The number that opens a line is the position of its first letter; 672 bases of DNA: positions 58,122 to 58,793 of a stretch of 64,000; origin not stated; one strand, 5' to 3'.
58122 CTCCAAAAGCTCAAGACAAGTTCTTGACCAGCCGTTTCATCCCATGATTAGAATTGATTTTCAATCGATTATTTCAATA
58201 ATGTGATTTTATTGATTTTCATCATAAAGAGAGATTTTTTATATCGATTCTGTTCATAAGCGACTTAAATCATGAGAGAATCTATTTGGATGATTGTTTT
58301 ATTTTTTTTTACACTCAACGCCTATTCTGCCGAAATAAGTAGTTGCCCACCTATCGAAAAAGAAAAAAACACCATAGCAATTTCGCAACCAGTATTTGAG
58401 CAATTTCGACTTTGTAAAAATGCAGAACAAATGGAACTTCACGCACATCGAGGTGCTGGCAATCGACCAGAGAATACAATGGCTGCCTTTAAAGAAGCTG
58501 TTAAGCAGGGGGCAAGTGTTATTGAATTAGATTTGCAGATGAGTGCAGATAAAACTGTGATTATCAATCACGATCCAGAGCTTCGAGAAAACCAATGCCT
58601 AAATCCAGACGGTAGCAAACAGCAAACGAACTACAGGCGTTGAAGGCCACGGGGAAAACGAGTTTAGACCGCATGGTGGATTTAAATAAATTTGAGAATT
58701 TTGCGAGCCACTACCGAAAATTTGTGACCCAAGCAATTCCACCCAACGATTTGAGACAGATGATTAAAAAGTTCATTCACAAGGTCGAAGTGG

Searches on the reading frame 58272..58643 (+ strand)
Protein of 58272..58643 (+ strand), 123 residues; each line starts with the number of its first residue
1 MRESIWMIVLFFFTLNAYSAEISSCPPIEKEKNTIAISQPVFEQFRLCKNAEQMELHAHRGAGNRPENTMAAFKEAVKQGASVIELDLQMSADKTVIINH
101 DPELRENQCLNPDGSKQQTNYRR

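Call 3: search_protein_families(library=pfam, proteins=[window:58272-58643:+], max_evalue=1)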
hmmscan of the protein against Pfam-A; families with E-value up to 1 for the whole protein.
window:58272-58643:+ (123 aa): 2 families
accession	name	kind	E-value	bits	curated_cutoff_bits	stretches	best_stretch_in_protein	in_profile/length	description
PF03009.23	GDPD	-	3.9e-16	60.3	23.6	1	59-105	1-48/244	Glycerophosphoryl diester phosphodiesterase family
PF00388.25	PI-PLC-X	-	0.026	14.6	23.1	1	68-104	27-63/144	Phosphatidylinositol-specific phospholipase C, X domain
